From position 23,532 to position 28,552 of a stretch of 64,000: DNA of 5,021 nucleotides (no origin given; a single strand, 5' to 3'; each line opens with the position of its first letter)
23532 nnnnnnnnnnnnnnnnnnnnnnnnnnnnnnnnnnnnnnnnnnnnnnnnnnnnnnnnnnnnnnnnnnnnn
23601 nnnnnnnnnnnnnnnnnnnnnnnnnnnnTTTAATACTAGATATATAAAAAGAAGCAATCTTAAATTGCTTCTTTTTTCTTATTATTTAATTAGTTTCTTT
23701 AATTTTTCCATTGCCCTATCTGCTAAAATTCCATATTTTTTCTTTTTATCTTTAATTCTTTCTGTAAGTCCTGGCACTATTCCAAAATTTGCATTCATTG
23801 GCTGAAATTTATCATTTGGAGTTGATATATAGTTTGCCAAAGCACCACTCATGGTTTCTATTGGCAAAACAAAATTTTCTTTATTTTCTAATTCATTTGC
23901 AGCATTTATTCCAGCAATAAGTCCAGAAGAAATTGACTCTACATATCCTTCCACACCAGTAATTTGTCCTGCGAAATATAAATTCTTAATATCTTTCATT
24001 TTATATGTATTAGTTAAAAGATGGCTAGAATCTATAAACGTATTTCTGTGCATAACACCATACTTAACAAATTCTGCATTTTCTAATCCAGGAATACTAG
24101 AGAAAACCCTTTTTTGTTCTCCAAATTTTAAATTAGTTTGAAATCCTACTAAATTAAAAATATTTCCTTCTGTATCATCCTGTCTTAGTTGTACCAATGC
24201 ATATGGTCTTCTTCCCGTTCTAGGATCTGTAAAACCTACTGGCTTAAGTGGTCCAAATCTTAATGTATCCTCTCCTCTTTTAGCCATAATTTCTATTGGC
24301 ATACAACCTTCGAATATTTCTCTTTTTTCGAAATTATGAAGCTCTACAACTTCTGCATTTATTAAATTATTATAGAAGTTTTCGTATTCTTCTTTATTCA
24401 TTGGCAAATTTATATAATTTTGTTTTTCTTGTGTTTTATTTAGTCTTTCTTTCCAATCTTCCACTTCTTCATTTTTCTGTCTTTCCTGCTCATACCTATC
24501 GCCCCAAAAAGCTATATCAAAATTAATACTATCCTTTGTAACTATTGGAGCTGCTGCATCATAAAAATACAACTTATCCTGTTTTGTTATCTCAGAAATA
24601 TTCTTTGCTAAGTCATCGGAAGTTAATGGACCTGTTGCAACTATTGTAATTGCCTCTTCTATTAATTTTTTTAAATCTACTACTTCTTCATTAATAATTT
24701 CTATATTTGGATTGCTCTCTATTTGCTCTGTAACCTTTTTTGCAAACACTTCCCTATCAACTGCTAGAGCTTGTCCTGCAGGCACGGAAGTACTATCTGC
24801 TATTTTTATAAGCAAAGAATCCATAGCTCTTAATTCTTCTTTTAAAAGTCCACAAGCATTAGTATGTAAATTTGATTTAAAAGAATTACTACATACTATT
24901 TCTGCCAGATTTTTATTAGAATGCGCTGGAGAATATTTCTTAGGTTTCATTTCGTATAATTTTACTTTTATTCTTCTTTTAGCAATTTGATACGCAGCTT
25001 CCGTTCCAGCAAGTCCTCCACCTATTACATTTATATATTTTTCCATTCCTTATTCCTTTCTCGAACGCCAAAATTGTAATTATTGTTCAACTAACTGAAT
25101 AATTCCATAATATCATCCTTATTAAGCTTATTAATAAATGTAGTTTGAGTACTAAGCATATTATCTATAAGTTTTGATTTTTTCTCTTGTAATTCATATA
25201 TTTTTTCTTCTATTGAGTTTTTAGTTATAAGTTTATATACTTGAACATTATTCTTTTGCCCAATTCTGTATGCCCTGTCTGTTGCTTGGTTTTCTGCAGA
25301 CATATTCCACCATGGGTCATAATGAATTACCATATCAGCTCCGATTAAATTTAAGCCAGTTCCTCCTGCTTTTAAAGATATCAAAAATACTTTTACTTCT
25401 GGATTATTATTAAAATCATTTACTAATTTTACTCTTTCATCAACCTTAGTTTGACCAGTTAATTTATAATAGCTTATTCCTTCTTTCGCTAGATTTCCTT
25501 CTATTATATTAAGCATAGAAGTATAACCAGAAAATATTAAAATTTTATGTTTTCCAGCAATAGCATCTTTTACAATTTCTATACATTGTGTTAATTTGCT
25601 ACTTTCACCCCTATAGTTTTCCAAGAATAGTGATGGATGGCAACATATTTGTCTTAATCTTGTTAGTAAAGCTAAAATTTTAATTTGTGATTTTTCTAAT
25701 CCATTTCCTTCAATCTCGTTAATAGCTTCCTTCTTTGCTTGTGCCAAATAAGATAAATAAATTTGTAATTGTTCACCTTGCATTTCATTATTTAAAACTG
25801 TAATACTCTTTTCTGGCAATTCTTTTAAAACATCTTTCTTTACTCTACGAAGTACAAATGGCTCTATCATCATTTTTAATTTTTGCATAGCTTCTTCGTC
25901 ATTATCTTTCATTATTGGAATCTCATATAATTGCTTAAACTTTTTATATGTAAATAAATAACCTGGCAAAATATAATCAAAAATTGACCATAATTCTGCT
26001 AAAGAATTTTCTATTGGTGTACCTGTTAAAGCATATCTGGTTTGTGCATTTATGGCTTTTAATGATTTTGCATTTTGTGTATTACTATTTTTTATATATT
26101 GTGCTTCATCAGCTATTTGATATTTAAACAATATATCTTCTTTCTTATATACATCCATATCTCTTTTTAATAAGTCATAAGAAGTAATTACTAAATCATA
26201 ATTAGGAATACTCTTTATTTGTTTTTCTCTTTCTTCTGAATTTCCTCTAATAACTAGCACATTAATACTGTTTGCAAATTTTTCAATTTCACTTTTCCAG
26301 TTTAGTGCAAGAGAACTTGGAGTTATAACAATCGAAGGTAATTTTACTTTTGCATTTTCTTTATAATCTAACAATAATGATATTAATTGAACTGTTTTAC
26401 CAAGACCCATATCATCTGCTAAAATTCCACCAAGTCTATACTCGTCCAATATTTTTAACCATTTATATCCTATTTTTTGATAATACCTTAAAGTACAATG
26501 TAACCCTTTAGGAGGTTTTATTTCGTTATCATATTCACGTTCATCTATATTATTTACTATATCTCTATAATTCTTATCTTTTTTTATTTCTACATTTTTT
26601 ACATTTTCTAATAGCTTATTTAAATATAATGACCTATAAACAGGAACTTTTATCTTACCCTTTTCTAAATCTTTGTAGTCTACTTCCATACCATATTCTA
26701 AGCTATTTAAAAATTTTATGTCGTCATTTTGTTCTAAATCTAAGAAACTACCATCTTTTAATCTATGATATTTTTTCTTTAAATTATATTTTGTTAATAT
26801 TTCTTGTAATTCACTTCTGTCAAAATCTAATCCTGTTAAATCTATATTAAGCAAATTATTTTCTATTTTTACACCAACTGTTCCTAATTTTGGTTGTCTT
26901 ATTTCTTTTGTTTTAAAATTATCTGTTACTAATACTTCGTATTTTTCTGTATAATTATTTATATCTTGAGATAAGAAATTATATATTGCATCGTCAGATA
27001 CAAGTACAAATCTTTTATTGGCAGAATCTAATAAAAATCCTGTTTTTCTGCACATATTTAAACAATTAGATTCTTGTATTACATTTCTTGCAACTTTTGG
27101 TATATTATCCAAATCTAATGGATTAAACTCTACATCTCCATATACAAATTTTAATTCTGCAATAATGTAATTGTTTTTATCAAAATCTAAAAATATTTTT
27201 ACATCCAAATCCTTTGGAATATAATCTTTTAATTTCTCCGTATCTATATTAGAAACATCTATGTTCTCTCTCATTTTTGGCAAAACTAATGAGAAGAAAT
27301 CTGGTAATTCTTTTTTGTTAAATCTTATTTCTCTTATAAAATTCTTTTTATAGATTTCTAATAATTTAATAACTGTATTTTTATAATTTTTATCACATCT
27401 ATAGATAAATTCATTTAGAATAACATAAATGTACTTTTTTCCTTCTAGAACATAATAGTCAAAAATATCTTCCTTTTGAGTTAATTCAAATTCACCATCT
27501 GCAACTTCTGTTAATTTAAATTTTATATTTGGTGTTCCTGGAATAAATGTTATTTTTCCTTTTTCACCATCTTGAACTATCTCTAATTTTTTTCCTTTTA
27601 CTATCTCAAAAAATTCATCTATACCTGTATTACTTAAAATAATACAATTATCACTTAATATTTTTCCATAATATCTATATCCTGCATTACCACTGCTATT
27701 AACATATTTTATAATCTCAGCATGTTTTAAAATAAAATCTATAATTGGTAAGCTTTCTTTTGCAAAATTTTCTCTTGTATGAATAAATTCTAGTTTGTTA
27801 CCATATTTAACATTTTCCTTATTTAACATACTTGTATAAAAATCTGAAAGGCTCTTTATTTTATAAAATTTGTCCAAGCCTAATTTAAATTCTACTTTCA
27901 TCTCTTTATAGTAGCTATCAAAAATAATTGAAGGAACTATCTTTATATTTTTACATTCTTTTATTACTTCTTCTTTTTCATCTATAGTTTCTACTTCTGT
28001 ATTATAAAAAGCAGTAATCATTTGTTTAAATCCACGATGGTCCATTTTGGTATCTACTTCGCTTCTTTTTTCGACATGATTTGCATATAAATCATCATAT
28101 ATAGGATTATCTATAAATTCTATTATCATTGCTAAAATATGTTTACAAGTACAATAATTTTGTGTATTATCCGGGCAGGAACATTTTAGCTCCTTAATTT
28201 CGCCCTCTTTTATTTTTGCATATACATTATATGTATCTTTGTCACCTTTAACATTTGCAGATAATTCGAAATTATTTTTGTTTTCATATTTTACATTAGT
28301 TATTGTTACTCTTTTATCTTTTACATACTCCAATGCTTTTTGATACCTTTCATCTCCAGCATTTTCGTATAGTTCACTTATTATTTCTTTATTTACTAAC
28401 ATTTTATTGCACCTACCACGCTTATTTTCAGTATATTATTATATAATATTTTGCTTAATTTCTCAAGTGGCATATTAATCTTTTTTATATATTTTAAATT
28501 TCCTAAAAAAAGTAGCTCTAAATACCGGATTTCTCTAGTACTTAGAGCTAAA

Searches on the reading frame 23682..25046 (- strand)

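Call 78: search_protein_families(library=pfam, proteins=[window:23682-25046:-], max_evalue=0.0001)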
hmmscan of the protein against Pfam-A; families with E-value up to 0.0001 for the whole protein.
window:23682-25046:- (454 aa): 1 family
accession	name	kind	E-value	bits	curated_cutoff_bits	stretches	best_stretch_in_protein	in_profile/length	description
PF01134.28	GIDA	-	8.2e-103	344.9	22.1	1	5-390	2-391/391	Glucose inhibited division protein A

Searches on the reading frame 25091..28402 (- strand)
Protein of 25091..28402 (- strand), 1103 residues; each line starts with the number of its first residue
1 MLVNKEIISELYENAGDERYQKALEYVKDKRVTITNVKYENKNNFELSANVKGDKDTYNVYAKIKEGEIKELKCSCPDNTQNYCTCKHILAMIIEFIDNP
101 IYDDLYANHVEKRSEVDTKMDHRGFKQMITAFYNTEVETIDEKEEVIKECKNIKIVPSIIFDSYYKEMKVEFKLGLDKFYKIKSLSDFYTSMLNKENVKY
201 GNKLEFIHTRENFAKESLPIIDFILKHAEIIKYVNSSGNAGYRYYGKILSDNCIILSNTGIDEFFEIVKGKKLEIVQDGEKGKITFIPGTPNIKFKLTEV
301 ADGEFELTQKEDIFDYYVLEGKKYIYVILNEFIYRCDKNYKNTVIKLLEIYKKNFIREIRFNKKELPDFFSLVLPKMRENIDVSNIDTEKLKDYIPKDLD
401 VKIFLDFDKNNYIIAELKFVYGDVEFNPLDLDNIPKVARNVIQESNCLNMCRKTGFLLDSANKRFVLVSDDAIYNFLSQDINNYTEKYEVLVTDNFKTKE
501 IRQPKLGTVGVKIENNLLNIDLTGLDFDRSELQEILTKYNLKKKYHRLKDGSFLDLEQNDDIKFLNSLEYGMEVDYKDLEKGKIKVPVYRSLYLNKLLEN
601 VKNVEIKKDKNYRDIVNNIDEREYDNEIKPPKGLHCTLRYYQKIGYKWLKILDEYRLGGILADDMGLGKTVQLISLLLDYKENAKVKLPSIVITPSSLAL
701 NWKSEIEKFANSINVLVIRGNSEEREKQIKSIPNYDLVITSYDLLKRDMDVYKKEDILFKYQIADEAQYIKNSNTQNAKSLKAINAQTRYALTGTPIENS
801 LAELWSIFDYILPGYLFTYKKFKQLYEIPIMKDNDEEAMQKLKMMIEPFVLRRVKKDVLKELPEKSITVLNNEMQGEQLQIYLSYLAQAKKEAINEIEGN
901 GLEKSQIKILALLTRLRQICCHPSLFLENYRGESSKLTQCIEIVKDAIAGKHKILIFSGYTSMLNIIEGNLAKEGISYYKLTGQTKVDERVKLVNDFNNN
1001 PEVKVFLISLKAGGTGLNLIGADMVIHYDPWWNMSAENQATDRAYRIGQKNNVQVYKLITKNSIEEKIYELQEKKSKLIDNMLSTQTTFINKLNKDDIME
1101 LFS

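Call 78: search_protein_families(library=pfam, proteins=[window:25091-28402:-], max_evalue=0.0001)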
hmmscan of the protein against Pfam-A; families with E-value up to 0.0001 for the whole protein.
window:25091-28402:- (1103 aa): 4 families
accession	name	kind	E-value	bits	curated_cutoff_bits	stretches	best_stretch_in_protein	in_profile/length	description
PF08455.15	SNF2_assoc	-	3.6e-83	280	27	1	254-623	3-366/373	Bacterial SNF2 helicase associated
PF00176.29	SNF2-rel_dom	-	3.1e-70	237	24.9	1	641-925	1-290/290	SNF2-related domain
PF00271.37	Helicase_C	-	3e-25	89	23.5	1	941-1048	7-110/110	Helicase conserved C-terminal domain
PF04851.21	ResIII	-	5.2e-09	36.7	22.5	1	636-797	2-163/164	Type III restriction enzyme, res subunit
